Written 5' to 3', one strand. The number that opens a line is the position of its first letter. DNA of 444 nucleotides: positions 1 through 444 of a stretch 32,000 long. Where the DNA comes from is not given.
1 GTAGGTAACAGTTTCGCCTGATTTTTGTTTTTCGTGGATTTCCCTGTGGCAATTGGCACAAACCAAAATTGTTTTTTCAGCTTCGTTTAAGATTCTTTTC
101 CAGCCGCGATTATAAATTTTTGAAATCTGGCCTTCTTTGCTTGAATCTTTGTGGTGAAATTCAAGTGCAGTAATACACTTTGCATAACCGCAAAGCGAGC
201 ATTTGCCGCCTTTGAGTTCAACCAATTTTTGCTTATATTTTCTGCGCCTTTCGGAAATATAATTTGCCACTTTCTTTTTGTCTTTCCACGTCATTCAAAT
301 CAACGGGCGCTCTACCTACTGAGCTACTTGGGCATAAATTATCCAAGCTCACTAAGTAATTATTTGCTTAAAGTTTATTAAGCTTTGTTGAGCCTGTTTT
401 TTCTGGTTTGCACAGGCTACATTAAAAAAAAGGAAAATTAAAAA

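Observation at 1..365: tRNA 5' half with a TATA-like element upstream runs straight into an HNH nuclease ORF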

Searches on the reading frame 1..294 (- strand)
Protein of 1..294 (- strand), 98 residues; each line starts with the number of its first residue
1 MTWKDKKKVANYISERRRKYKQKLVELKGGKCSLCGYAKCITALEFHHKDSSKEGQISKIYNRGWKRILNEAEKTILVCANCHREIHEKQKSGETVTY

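Call 9: find_homologous_proteins(query=window:1-294:-, max_evalue=0.001)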
Query window:1-294:- (98 aa): 188 proteins with E <= 0.001 among 189 candidates; the best 120 are listed.
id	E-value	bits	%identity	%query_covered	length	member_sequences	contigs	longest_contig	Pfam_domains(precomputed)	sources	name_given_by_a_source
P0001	2.5e-57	209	97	100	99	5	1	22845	-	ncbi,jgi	jgi:predicted HNH restriction endonuclease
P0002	7.7e-44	165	82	93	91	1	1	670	-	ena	-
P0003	7.6e-43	162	73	100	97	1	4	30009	-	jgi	-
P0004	1.5e-42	161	74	100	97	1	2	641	-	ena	-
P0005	1.6e-42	161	72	100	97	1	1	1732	-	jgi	-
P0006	8.5e-42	159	70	100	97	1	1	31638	-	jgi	jgi:hypothetical protein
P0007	1.2e-41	158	77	99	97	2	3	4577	-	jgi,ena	-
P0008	4.5e-41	157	73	99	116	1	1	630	-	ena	-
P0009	1.4e-38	149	77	90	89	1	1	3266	-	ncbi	ncbi:MAG: hypothetical protein ABID38_00670 [Candidatus Diapherotrites archaeon]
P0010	7.9e-36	140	68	91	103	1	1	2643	-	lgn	-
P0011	4.9e-35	137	69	89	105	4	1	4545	-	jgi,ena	-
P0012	3.5e-34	134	71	89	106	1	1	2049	-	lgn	-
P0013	9.6e-34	133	69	91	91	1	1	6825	-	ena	-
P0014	9.4e-30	120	61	99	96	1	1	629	-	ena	-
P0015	1.0e-24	104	75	65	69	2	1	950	-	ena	-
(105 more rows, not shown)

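Call 10: search_protein_families(library=pfam, proteins=[window:1-294:-], max_evalue=0.1)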
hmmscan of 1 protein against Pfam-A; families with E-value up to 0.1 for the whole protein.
window:1-294:- (98 aa): 7 families
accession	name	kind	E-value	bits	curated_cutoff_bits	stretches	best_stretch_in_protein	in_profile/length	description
PF21368.3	AI2M-like_HNH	-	0.006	16.9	23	1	32-83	1-49/49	AI2M/AI1M-like, HNH endonuclease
PF01844.29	HNH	-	0.0096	16.5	21.4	0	76-88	34-46/47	HNH endonuclease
PF02945.21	Endonuclease_7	-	0.03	14.6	23.6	0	17-48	12-44/82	Recombination endonuclease VII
PF01485.27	IBR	-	0.035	14.6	24.3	0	30-50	42-62/65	IBR domain, a half RING-finger domain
PF15404.12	PH_4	-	0.05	13.9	27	1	49-94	79-124/183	Pleckstrin homology domain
PF00130.28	C1_1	-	0.056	13.7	26.5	0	70-89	22-41/53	Phorbol esters/diacylglycerol binding domain (C1 domain)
PF08274.17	Zn_Ribbon_YjdM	-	0.065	13.7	30.8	0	72-86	15-29/30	PhnA Zinc-Ribbon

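Call 11: find_encoding_contigs(protein=P0001, flank=10000, max_places=4)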
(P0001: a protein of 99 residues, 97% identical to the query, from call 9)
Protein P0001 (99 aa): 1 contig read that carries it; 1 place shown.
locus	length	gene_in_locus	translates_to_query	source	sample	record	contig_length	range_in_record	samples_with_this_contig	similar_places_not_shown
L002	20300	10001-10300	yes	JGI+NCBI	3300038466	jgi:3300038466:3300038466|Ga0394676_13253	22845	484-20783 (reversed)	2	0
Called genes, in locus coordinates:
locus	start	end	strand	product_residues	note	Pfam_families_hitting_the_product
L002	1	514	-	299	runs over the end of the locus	PF26553:PDDEXK_19, PF13560:HTH_31 (weak), PF01381:HTH_3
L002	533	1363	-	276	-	PF01040:UbiA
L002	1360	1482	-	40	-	-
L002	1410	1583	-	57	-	-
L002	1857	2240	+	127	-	PF12675:DUF3795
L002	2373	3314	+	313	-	PF02498:Bro-N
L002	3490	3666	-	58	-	-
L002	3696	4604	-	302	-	PF01609:DDE_Tnp_1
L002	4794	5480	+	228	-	-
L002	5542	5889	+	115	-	PF14578:GTP_EFTU_D4, PF03144:GTP_EFTU_D2 (weak)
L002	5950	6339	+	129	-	PF01381:HTH_3 (weak)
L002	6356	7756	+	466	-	PF02163:Peptidase_M50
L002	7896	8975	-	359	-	PF00091:Tubulin, PF12327:FtsZ_C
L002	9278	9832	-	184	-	PF06821:Ser_hydrolase, PF12697:Abhydrolase_6 (faint), PF00561:Abhydrolase_1 (faint), PF12146:Hydrolase_4 (faint)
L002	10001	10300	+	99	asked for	-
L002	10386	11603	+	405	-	PF00589:Phage_integrase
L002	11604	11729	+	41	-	-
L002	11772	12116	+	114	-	-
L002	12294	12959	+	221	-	PF12686:DUF3800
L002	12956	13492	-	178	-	PF12773:DZR (weak), PF13240:Zn_Ribbon_1, PF13273:DUF4064 (weak)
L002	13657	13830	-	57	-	-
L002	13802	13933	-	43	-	-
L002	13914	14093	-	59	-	-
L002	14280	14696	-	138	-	-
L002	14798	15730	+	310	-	-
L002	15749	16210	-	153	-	-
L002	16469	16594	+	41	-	-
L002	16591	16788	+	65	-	-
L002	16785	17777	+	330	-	PF02086:MethyltransfD12 (faint), PF01555:N6_N4_Mtase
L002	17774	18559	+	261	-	PF01555:N6_N4_Mtase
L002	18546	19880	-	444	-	PF01702:TGT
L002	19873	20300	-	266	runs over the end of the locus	-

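Call 12: find_encoding_contigs(protein=P0003, flank=6000, max_places=4)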
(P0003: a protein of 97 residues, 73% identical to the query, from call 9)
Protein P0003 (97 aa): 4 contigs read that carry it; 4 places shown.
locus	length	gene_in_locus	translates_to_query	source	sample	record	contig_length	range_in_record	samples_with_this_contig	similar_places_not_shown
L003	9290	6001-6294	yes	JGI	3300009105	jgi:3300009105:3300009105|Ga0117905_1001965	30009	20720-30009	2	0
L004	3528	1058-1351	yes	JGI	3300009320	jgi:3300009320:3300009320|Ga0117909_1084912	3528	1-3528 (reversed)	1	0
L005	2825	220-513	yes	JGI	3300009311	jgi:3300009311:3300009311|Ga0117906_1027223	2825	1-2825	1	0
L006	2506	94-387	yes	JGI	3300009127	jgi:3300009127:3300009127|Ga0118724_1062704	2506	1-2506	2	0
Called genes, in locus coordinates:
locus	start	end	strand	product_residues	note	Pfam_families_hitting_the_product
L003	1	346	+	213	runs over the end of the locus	PF01135:PCMT, PF01269:Fibrillarin (weak), PF08704:GCD14 (weak), PF01209:Ubie_methyltran (weak), PF01189:Methyltr_RsmB-F, PF13847:Methyltransf_31, PF13649:Methyltransf_25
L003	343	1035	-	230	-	-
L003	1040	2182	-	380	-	PF00752:XPG_N, PF00867:XPG_I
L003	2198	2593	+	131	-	PF26602:HVO_2718_N, PF24250:HVO_2718 (weak), PF01381:HTH_3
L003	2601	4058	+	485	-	PF02163:Peptidase_M50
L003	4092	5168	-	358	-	PF00091:Tubulin, PF12327:FtsZ_C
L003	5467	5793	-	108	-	-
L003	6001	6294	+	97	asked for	-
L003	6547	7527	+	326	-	PF02661:Fic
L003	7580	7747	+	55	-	-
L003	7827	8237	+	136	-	PF25296:Decapeptide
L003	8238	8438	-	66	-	-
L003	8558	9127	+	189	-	-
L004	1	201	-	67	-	?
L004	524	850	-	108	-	-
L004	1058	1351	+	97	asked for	-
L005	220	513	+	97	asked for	-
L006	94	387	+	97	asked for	-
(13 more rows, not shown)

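Call 13: find_encoding_contigs(protein=P0006, flank=6000, max_places=4)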
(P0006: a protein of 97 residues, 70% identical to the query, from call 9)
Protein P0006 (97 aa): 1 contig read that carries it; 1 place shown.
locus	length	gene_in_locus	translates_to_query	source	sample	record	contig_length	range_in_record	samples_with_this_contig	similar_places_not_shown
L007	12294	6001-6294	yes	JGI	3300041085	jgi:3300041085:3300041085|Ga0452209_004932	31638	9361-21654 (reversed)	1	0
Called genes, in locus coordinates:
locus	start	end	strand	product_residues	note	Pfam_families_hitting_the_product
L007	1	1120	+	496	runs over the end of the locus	PF02163:Peptidase_M50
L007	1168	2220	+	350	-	PF14099:Polysacc_lyase (weak)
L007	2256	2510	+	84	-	-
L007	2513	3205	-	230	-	PF01522:Polysacc_deac_1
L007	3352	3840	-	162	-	PF00583:Acetyltransf_1 (weak)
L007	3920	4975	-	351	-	PF00091:Tubulin, PF12327:FtsZ_C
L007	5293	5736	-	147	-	PF03692:CxxCxxCC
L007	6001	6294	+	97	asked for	-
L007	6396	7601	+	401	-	PF00589:Phage_integrase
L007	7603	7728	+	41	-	-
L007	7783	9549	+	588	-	-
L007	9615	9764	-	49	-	-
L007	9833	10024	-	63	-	-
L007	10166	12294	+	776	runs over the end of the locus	PF13588:HSDR_N_2 (faint), PF00270:DEAD, PF04851:ResIII, PF18766:SWI2_SNF2, PF00271:Helicase_C (weak), PF08463:EcoEI_R_C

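Call 23: find_related_loci(query=A1, collection=genome_contigs, flank=3000)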
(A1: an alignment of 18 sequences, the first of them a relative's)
Query A1 (99 aa) in genome_contigs; peptide patterns used: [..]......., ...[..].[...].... (x = any residue, [..] = any of these).
596 stretches matched a pattern; 531 encode a relative of the query (tblastn E <= 1e-3); the best 80 are kept; 80 distinct loci.
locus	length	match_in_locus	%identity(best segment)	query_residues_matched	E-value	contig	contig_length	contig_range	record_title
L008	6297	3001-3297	100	1-99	1e-63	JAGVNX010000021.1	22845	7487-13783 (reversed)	MAG: Candidatus Iainarchaeum archaeon isolate DeMMO3_25 c_000000013253, whole genome shotgun sequence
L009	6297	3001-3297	88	1-99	6e-56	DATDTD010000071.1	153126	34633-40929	MAG TPA_asm: archaeon isolate SMAG_U8022 k141_409943, whole genome shotgun sequence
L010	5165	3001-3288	77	1-97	2e-46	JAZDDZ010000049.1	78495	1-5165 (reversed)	MAG: Candidatus Iainarchaeum archaeon isolate MEGAHIT-group-0.115 k141_12467297, whole genome shotgun sequence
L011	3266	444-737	75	1-99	1e-45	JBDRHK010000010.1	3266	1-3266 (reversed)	MAG: Candidatus Iainarchaeum archaeon isolate MEGAHIT-group-1.513 k141_12415002, whole genome shotgun sequence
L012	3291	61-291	76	10-87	5e-36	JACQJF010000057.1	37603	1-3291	MAG: Candidatus Iainarchaeum archaeon isolate NC_groundwater_1144_Ag_S-0.1um_46_58 S_p1_S3_coassembly_k141_2206011, whol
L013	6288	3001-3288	58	3-98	4e-30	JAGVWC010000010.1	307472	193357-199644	MAG: Candidatus Iainarchaeum archaeon isolate RIFCSPLOWO2_01_FULL_AR10_48_17 rifcsplowo2_01_scaffold_92, whole genome sh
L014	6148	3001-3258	68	1-87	3e-29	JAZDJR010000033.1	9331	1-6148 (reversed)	MAG: Candidatus Micrarchaeota archaeon isolate MEGAHIT-group-0.496 k141_4110081, whole genome shotgun sequence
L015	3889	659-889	58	13-87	2e-26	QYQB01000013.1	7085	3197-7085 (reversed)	MAG: bacterium isolate PowLak16_MAG13 c_000000130864, whole genome shotgun sequence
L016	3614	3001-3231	58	13-87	2e-26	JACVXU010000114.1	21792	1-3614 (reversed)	MAG: Bacteroidetes bacterium isolate B4_bin.17 scaffold_1360, whole genome shotgun sequence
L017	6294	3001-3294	49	2-95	1e-26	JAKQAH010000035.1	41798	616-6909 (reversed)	MAG: Candidatus Omnitrophota bacterium isolate USCA_maxbin.193_sub k141_1378931, whole genome shotgun sequence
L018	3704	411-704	53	4-92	2e-26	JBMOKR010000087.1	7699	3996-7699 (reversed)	MAG: Patescibacteria group bacterium isolate Betzabe_MAG003 MAG003_87, whole genome shotgun sequence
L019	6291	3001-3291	53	1-88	2e-26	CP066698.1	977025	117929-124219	MAG: Candidatus Falkowbacteria bacterium isolate NC_groundwater_1683_Pr3_B-0.1um_40_26 chromosome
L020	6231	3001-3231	58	13-87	3e-26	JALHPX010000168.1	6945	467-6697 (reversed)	MAG: bacterium isolate bin.37 c_000000036441, whole genome shotgun sequence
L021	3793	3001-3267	54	2-87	4e-26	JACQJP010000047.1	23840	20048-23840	MAG: Elusimicrobia bacterium isolate NC_groundwater_1154_Ag_S-0.1um_58_61 S_p1_S3_coassembly_k141_1920151, whole genome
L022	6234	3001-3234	58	13-88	2e-25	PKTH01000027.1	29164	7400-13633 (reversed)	MAG: Candidatus Parcubacteria bacterium isolate BM507 sc_890, whole genome shotgun sequence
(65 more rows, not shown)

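Call 25: find_related_loci(query=A1, collection=metagenome_contigs, flank=2000)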
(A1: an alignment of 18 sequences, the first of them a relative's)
Query A1 (99 aa) in metagenome_contigs; peptide patterns used: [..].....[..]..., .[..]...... (x = any residue, [..] = any of these).
600 stretches matched a pattern (row limit reached: there are more); 475 encode a relative of the query (tblastn E <= 1e-3); the best 80 are kept; 80 distinct loci.
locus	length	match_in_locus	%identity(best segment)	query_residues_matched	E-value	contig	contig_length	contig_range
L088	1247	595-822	59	13-87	5e-26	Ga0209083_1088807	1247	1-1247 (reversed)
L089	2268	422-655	51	13-90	1e-25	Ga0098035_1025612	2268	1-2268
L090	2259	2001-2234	59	13-88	1e-25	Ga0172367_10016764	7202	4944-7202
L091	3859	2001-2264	53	13-97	4e-25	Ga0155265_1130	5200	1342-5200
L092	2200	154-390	53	13-91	3e-25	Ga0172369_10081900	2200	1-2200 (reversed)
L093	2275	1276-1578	49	1-92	5e-25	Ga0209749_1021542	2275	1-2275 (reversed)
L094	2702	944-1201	55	7-89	6e-25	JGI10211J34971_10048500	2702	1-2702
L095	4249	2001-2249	58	5-87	8e-25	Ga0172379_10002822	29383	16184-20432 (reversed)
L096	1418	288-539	54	6-87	9e-25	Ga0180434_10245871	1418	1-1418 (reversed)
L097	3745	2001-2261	53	5-88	1e-24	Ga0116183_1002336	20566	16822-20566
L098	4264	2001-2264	49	3-87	2e-24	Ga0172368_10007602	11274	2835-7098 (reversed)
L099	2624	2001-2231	55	13-87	1e-24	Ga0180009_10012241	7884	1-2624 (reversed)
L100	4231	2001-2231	57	13-87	2e-24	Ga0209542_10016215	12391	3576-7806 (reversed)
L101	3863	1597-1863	51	2-89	2e-24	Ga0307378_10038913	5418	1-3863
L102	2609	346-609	51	5-89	4e-24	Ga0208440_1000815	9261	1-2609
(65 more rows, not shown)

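Call 26: find_encoding_contigs(protein=P0013, flank=3000, max_places=2)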
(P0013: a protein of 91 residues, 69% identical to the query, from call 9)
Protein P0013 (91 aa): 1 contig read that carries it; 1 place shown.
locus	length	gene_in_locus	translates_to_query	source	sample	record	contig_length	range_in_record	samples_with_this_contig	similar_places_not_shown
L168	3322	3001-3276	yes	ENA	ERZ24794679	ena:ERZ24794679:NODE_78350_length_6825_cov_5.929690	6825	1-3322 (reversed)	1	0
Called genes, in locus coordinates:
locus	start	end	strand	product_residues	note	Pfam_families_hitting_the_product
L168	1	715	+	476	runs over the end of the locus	PF02163:Peptidase_M50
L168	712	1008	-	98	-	-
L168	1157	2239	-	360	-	PF00091:Tubulin, PF12327:FtsZ_C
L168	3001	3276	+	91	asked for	-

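Call 27: find_encoding_contigs(protein=P0011, flank=3000, max_places=2)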
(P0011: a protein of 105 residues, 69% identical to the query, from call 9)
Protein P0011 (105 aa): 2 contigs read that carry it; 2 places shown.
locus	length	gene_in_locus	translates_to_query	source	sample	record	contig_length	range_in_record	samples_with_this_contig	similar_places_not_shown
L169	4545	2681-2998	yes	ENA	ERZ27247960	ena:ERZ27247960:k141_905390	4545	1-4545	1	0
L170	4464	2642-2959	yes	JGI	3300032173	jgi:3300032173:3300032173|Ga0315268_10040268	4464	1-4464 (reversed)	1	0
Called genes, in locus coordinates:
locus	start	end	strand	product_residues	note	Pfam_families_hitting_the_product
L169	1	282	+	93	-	?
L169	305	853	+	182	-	PF00152:tRNA-synt_2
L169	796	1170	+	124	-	PF00152:tRNA-synt_2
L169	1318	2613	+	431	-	PF01336:tRNA_anti-codon, PF00152:tRNA-synt_2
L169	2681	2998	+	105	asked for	-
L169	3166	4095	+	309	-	PF07973:tRNA_SAD (weak), PF02272:DHHA1 (weak)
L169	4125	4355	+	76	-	-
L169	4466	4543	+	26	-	?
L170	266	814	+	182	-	PF00152:tRNA-synt_2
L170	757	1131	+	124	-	PF00152:tRNA-synt_2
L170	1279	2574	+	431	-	PF01336:tRNA_anti-codon, PF00152:tRNA-synt_2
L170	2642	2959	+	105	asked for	-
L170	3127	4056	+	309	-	PF07973:tRNA_SAD (weak), PF02272:DHHA1 (weak)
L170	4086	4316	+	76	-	-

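Call 28: find_encoding_contigs(protein=P0010, flank=3000, max_places=2)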
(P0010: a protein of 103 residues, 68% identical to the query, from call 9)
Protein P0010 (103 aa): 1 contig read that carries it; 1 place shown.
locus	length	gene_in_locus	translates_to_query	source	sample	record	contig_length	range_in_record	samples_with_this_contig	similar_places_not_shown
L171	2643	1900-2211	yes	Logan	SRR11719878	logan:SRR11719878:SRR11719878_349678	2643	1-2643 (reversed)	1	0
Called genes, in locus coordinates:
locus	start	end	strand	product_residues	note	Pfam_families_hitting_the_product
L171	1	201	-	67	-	?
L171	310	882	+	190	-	-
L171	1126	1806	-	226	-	PF00535:Glycos_transf_2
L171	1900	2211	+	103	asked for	-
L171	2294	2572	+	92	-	-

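Call 29: find_encoding_contigs(protein=P0007, flank=3000, max_places=3)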
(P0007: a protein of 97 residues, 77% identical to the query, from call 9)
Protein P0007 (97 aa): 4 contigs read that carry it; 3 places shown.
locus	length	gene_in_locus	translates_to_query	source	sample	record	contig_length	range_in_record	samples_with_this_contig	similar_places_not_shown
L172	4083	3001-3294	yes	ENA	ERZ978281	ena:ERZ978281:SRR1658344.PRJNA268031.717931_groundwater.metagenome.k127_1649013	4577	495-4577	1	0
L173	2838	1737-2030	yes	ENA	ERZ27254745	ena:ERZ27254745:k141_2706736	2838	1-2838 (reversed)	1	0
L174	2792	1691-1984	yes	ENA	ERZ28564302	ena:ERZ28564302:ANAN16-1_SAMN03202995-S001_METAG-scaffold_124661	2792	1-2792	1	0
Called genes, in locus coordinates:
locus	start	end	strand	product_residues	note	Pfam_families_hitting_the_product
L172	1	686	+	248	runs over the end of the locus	PF00528:BPD_transp_1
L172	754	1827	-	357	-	PF00091:Tubulin, PF12327:FtsZ_C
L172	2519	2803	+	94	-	-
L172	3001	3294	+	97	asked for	-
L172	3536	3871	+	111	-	-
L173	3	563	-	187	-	?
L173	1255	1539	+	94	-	-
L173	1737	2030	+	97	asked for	-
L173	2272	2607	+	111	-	-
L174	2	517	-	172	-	?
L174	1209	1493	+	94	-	-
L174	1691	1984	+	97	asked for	-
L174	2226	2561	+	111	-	-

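Call 31: find_encoding_contigs(protein=P0012, flank=2000, max_places=2)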
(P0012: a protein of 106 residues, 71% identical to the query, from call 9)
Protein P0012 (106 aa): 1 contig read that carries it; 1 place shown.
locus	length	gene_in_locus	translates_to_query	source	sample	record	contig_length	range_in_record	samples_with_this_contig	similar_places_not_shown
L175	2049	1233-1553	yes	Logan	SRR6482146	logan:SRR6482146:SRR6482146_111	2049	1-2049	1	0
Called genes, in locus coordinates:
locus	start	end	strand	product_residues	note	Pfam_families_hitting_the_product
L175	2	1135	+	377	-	?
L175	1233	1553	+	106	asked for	-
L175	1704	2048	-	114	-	?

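Call 32: find_encoding_contigs(protein=P0005, flank=2000, max_places=2)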
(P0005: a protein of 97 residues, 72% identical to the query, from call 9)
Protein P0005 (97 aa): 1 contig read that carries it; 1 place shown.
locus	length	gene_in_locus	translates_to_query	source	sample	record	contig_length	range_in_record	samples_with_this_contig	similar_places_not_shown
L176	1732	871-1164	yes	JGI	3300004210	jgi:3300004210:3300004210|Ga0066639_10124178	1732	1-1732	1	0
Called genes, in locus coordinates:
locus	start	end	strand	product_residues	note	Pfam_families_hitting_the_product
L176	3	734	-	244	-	?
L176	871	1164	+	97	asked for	-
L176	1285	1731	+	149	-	?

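Call 33: find_encoding_contigs(protein=P0014, flank=2000, max_places=2)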
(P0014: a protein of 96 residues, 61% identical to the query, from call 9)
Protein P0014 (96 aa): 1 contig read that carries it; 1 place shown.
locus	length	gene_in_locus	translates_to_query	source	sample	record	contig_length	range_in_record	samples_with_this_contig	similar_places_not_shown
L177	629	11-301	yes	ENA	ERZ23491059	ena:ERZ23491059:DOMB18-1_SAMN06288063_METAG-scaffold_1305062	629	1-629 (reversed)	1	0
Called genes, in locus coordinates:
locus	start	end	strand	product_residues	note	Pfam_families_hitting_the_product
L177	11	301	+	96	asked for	-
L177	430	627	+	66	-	?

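Call 48: search_solved_structures(query=A1, max_evalue=1, show_alignments=1)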
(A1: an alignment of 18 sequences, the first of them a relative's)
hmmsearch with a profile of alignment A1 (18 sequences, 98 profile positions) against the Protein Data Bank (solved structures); distinct sequences matched with E-value up to 1: 8.
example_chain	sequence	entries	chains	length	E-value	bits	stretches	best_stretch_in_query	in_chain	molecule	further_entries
5g2x_C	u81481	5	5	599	0.0053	19.9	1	27-89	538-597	GROUP II INTRON-ENCODED PROTEIN LTRA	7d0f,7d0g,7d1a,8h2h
6me0_C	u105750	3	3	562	0.045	16.9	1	4-90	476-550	Maturase reverse transcriptase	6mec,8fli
6ghc_A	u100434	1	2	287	0.19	14.9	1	72-94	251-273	5-methylcytosine-specific restriction enzyme A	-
1nzp_A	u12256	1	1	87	0.21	14.7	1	22-73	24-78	DNA polymerase lambda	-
6btm_A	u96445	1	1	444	0.3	14.2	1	42-92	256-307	Alternative Complex III subunit A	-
3bng_A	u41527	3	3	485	0.45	13.7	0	72-94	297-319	Cytochrome c-552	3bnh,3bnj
1fs9_A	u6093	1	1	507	0.73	13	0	72-94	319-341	CYTOCHROME C NITRITE REDUCTASE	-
1fs7_A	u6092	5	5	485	0.78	12.9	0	72-94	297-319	CYTOCHROME C NITRITE REDUCTASE | Cytochrome c-552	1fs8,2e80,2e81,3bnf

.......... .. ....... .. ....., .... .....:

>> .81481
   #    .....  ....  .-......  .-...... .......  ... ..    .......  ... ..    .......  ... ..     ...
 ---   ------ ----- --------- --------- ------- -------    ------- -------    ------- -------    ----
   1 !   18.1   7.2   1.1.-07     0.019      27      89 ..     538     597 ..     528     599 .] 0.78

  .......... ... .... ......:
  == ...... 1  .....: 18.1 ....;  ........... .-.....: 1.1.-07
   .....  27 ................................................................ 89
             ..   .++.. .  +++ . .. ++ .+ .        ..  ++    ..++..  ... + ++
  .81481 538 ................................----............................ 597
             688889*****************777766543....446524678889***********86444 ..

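Call 49: search_protein_families(library=phrogs, proteins=[P0001], max_evalue=0.01)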
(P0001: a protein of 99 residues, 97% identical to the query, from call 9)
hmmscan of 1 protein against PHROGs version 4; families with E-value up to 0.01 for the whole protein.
P0001 (99 aa): 10 families
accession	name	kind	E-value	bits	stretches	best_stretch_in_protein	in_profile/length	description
phrog_2255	-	DNA, RNA and nucleotide metabolism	1.6e-25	90.8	1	9-95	85-177/211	HNH endonuclease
phrog_3106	-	DNA, RNA and nucleotide metabolism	1.8e-21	78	1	10-95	141-229/252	HNH endonuclease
phrog_35854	-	DNA, RNA and nucleotide metabolism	8.4e-14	52.9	1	25-91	2-71/145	HNH endonuclease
phrog_8048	-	DNA, RNA and nucleotide metabolism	6.9e-09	36.3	1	10-96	157-235/273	HNH endonuclease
phrog_30726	-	unknown function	7.5e-09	36.6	1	7-88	27-112/159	-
phrog_4234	-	DNA, RNA and nucleotide metabolism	3.3e-08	34.3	1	3-90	3-86/130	HNH endonuclease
phrog_740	-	DNA, RNA and nucleotide metabolism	2.1e-06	27.9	1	6-91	15-89/332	HNH endonuclease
phrog_119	-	DNA, RNA and nucleotide metabolism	1.5e-05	25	1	5-93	179-261/443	HNH endonuclease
phrog_1271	-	DNA, RNA and nucleotide metabolism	0.00016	22.2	1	12-92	250-321/361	HNH endonuclease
phrog_144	-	DNA, RNA and nucleotide metabolism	0.0035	18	1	5-93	60-139/175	HNH endonuclease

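Call 50: search_protein_families(library=ncbifam, proteins=[P0001], max_evalue=0.1)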
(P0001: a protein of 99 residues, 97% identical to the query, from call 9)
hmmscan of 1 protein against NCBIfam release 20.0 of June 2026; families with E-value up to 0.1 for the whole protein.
P0001 (99 aa): 1 family
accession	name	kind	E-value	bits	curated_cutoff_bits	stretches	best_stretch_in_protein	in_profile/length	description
NF040563.1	guided_IscB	equivalog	0.084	12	175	0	20-91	183-240/314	RNA-guided endonuclease IscB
